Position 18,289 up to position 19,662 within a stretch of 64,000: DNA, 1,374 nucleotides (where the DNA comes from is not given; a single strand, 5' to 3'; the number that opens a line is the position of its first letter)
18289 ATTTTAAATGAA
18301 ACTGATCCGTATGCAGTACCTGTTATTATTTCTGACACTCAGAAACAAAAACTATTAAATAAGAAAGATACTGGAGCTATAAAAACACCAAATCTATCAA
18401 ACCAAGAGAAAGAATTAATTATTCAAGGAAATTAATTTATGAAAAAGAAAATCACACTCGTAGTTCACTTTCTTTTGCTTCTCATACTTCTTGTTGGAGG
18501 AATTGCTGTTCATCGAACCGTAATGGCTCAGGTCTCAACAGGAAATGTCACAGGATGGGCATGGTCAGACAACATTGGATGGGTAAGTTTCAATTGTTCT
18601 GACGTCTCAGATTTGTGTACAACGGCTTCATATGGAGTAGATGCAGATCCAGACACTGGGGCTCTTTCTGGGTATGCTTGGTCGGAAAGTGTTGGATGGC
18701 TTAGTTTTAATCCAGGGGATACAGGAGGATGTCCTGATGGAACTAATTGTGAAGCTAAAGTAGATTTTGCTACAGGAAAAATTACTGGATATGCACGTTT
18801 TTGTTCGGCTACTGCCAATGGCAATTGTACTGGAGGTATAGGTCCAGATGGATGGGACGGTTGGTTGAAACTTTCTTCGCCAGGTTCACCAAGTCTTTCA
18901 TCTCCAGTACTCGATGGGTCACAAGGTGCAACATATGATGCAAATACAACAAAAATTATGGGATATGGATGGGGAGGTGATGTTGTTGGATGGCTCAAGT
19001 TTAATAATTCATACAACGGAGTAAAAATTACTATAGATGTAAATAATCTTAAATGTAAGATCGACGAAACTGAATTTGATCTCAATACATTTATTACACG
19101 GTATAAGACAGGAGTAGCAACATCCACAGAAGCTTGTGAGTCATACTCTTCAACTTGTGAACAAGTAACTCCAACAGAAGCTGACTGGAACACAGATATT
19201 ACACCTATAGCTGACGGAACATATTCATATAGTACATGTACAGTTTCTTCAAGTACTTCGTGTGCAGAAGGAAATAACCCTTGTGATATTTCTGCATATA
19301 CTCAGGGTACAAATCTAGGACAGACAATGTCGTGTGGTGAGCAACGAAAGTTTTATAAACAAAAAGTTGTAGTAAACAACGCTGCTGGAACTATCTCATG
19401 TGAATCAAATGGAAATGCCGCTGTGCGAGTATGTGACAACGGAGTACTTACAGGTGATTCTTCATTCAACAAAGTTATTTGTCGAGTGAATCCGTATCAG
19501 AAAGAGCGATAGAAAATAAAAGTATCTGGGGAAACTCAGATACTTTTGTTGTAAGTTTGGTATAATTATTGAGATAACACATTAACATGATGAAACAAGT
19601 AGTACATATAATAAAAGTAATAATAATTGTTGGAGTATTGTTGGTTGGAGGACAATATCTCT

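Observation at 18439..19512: Secreted Cys-rich protein built from a tandem [TS]G[WY]AWS[DE]x[IV]GW[LV]SFN repeat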

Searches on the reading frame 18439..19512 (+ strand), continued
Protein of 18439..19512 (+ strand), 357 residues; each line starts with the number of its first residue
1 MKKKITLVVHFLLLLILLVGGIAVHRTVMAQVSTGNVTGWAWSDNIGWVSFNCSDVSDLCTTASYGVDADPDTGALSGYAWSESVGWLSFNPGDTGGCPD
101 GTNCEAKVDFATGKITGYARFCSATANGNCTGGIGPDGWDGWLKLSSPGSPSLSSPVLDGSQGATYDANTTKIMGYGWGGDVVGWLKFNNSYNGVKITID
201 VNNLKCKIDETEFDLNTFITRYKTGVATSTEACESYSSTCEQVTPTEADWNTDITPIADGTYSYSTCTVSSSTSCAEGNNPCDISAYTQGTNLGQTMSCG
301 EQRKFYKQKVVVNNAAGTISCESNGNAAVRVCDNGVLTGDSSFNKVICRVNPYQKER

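Call 82: search_protein_families(library=pfam, alignment_id=A1, max_evalue=0.001)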
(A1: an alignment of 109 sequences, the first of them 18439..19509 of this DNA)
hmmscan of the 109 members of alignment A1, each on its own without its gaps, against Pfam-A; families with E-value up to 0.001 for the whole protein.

A. member 1, window:18439-19509:+ (357 aa): 0 families

B. families by the number of members that match (of 109 scanned): 11 families
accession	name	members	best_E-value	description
PF25788.1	Ig_Rha78A_N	16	2e-11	Rha78A-like, N-terminal immunoglobulin domain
PF18911.6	PKD_4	15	3.2e-13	PKD domain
PF00801.26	PKD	13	4.8e-08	PKD domain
PF13948.11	DUF4215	2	2.2e-07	Domain of unknown function (DUF4215)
PF07705.17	CARDB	2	7.9e-05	CARDB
PF22352.2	K319L-like_PKD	2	0.00028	K319L-like, PKD domain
PF17957.7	Big_7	2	0.00044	Bacterial Ig domain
PF00041.27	fn3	1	1.3e-07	Fibronectin type III domain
PF21910.2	GH85_C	1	1.7e-06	GH85 endohexosaminidases, C-terminal domain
PF13573.12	SprB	1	0.00013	SprB repeat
PF14292.12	SusE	1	0.00065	SusE outer membrane protein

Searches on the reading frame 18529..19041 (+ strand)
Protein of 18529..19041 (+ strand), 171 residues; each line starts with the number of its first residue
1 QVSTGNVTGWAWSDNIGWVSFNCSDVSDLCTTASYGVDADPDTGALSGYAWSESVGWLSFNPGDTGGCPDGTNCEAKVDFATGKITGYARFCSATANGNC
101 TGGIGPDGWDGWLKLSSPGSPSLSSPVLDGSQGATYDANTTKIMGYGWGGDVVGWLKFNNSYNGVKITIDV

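Call 29: predict_structure(alignment_id=A2)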
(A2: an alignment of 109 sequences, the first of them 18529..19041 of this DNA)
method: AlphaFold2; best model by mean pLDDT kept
length: 171 residues; sequences in the alignment: 109
mean_pLDDT: 89.2   pTM: 0.86
mean pLDDT of the five models: 89.2, 85.2, 84.5, 84.1, 83.3
residues with pLDDT >= 90: 114; 70-90: 44; 50-70: 12; < 50: 1
segments of 3 or more residues with pLDDT < 50: none
pLDDT, mean of each block of 10 residues (from residue 1): 80 94 87 91 96 92 94 95 96 77 68 92 89 95 95 90 88 55
secondary structure, 60 per line:
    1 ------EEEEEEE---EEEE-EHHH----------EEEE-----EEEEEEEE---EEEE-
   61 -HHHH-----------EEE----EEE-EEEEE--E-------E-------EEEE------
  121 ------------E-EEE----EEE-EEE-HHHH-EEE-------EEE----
elements in order: E7-13 E17-20 E36-39 E45-52 E56-59 H62-65 E77-79 E84-86 E88-92 E111-114 E135-137 E142-144 E146-148 H150-153 E155-157 E165-167

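Call 33: fold_search(model_id=the predicted structure, library=pdb)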
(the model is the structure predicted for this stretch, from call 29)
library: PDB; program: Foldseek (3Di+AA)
matches with E <= 10: 105; with E <= 0.001: 0
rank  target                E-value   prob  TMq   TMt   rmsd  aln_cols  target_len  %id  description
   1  2w8b_A                7.5e-01  0.02  0.15  0.10  15.9       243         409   13  Crystal structure of processed TolB in complex with Pal (released 2009-02-17)
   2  7u3l                  1.2e+00  0.10  0.33  0.35   8.6       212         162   10  GID4 in complex with compound 91 (released 2022-10-05)
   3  8gm3_A                1.4e+00  0.30  0.39  0.32   5.7       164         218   10  Vibrio harveyi Holo HphA (released 2024-03-27)
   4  1c9i_A                1.4e+00  0.01  0.14  0.09  15.8       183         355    7  PEPTIDE-IN-GROOVE INTERACTIONS LINK TARGET PROTEINS TO THE B-PROPELLER OF CLATHRIN (released 2000-02-07)
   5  4qq1_C                1.5e+00  0.12  0.34  0.14   8.5       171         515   11  Crystal structure of the isotype 1 Transferrin binding protein B (TbpB) from serogroup B Neisseria meningitidis (released 2015-04-01)
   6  5ixm_E                1.5e+00  0.08  0.23  0.09   6.7       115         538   11  The LPS Transporter LptDE from Yersinia pestis, core complex (released 2016-05-18)
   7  4r40_C                1.5e+00  0.01  0.14  0.09  16.9       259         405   10  Crystal Structure of TolB/Pal complex from Yersinia pestis. (released 2014-09-03)
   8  3zxj_B                1.6e+00  0.02  0.17  0.08  15.7       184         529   15  Engineering the active site of a GH43 glycoside hydrolase generates a biotechnologically significant enzyme that displ (released 2012-04-18)
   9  2o62_A                1.7e+00  0.02  0.14  0.10  14.5       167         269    6  CRYSTAL STRUCTURE OF A PROTEIN WITH UNKNOWN FUNCTION FROM DUF3598 FAMILY (NPUN_R4044) FROM NOSTOC PUNCTIFORME PCC 7310 (released 2007-02-13)
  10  2hqs_A                1.8e+00  0.01  0.14  0.09  16.4       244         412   14  Crystal structure of TolB/Pal complex (released 2007-04-03)
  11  3zxk_B                2.0e+00  0.02  0.20  0.09  15.1       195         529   11  Engineering the active site of a GH43 glycoside hydrolase generates a biotechnologically significant enzyme that displ (released 2012-04-18)
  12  8gq6_B                2.4e+00  0.01  0.13  0.06  17.6       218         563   11  Cryo-EM Structure of the KBTBD2-CUL3-Rbx1 dimeric complex (released 2023-09-06)
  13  8h38_I                2.6e+00  0.01  0.15  0.07  16.9       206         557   11  Cryo-EM Structure of the KBTBD2-CRL3~N8-CSN(mutate) complex (released 2023-10-11)
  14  2zvv_B                2.6e+00  0.01  0.12  0.09  15.7       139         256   16  Crystal structure of Proliferating cellular nuclear antigen 1 and Short peptide from human P21 (released 2009-06-02)
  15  8h38_M                2.6e+00  0.01  0.13  0.06  17.6       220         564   11  Cryo-EM Structure of the KBTBD2-CRL3~N8-CSN(mutate) complex (released 2023-10-11)
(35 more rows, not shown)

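Call 46: search_dna_similar(query=window:18529-19041:+, collection=phages, mode=protein, max_evalue=0.01)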
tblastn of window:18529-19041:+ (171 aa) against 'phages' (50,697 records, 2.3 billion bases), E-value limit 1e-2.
No match.

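Call 69: fold_search(model_id=the predicted structure, library=viral)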
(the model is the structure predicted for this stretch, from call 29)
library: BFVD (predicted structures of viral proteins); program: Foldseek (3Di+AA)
matches with E <= 10: 107; with E <= 0.001: 0
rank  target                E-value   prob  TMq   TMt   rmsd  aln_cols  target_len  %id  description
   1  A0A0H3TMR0            3.5e-01  0.33  0.32  0.35   6.8       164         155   11  (no name in the UniProt tables at hand)
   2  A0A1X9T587            1.5e+00  0.09  0.20  0.06   6.9        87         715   17  Fibrinogen C-terminal domain-like motif protein [Ranid herpesvirus 3]
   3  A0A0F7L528            1.6e+00  0.02  0.17  0.07  17.4       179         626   10  Uncharacterized protein [uncultured marine virus]
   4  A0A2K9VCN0            1.8e+00  0.01  0.12  0.03  24.0       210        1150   12  Tail protein [Lactobacillus phage Bacchae]
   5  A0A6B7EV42            2.0e+00  0.03  0.23  0.14  21.0       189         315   11  (no name in the UniProt tables at hand)
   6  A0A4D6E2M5            2.0e+00  0.02  0.16  0.05  14.8       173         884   13  Minor tail protein [Streptomyces phage Circinus]
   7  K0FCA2                2.3e+00  0.02  0.17  0.09  15.9       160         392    9  ORF59 [Human herpesvirus 8]
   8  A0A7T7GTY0            2.5e+00  0.01  0.13  0.15  15.8       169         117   10  Uncharacterized protein [Escherichia phage vB_EcoS-BECP10]
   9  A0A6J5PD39            3.3e+00  0.06  0.18  0.28   4.8        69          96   17  Uncharacterized protein [uncultured Caudovirales phage]
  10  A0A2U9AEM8            3.3e+00  0.02  0.17  0.07   9.6       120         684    9  Minor coat protein [Sweet potato chlorotic stunt virus]
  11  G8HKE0                3.3e+00  0.01  0.13  0.07  16.1       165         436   12  DNA polymerase processivity subunit [Infectious laryngotracheitis virus]
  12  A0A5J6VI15            3.7e+00  0.02  0.12  0.04  11.2        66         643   11  Uncharacterized protein [Megaviridae environmental sample]
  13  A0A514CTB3            3.9e+00  0.01  0.18  0.12  13.8       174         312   13  Uncharacterized protein [Achromobacter phage Motura]
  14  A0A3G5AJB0            3.9e+00  0.01  0.14  0.06  17.4       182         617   12  Collagen-like protein [Solivirus sp.]
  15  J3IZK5                3.9e+00  0.01  0.13  0.06  17.6       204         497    9  (no name in the UniProt tables at hand)
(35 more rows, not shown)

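Call 70: search_protein_representatives(alignment_id=A2)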
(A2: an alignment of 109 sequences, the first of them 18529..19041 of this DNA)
Query: 109 sequences, 386 profile positions. Proteins with E-value up to 0.001 (for the whole library): 12419; up to 1e-10: 8336; up to 1e-30: 3924. The best 150 are listed.
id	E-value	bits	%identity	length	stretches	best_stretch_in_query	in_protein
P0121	8.1e-123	427.1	-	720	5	52-192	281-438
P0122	1.8e-113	396.3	-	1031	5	50-195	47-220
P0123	1.9e-107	376.5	-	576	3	54-273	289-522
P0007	2.3e-106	372.9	-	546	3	55-192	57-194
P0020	6.4e-100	351.7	-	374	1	17-367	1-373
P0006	3.9e-98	345.9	-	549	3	55-370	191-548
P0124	1.8e-97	343.7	-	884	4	17-273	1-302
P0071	9.8e-97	341.2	-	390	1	17-368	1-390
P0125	2.7e-94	333.2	-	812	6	54-370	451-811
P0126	3.0e-94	333.0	-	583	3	50-190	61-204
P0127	9.8e-94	331.4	-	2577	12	193-372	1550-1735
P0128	1.5e-93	330.8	-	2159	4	54-178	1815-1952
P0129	6.2e-93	328.7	-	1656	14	200-365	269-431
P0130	2.2e-92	326.9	-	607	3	80-191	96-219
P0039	3.7e-92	326.2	-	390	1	21-368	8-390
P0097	4.4e-78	279.8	-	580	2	22-346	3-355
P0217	5.4e-74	266.4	-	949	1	49-361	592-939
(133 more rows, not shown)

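Call 73: search_protein_families(library=pfam, proteins=[P0121, P0122, P0128, P0217], max_evalue=0.001)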
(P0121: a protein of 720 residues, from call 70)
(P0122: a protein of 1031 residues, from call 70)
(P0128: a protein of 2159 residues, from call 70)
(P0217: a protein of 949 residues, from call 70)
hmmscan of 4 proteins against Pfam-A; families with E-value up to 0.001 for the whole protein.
P0121 (720 aa): 3 families
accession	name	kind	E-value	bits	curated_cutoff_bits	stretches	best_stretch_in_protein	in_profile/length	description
PF25788.1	Ig_Rha78A_N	-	8.5e-11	42.5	27.4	1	526-610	21-99/105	Rha78A-like, N-terminal immunoglobulin domain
PF00801.26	PKD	-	2.7e-05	24.5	23.5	1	623-692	6-71/80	PKD domain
PF18911.6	PKD_4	-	0.00011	22.7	27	1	617-697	4-79/85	PKD domain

P0122 (1031 aa): 1 family
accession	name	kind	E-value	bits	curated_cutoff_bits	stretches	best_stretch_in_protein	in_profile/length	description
PF25788.1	Ig_Rha78A_N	-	3.6e-05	24.4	27.4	1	806-896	21-101/105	Rha78A-like, N-terminal immunoglobulin domain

P0128 (2159 aa): 2 families
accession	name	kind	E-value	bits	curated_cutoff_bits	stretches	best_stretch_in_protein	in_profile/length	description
PF07603.17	Lcl_C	-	7.5e-08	33.1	34.9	1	2061-2156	12-117/117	Lcl C-terminal domain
PF07495.19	Y_Y_Y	-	0.00046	20.5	26.6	0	1161-1180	36-55/65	Y_Y_Y domain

P0217 (949 aa): 4 families
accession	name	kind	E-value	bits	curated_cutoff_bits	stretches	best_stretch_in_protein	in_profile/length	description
PF08450.18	SGL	-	2e-09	37.9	26.3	0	436-488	129-183/246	SMP-30/Gluconolactonase/LRE-like region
PF23393.2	Beta-prop_WDR90_POC16_2nd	-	5.2e-05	23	60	0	342-412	82-150/291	WDR90/POC16, second beta-propeller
PF10282.15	Lactonase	-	6.1e-05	22.8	21.7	0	344-516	148-315/344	Lactonase, 7-bladed beta-propeller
PF18839.6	LPD24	-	0.00092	19.9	27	0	346-374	29-57/73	Large polyvalent protein associated domain 24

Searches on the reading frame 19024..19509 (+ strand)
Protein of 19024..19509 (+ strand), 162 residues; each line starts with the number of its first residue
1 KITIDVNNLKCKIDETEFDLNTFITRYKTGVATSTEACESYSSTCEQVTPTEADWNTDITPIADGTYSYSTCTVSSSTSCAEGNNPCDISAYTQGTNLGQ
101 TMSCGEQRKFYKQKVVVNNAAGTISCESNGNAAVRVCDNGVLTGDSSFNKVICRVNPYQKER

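Call 75: find_homologous_proteins(query=window:19024-19509:+, max_evalue=0.01)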
Query window:19024-19509:+: 20 candidates shared short words with the query, none scored E <= 0.01.
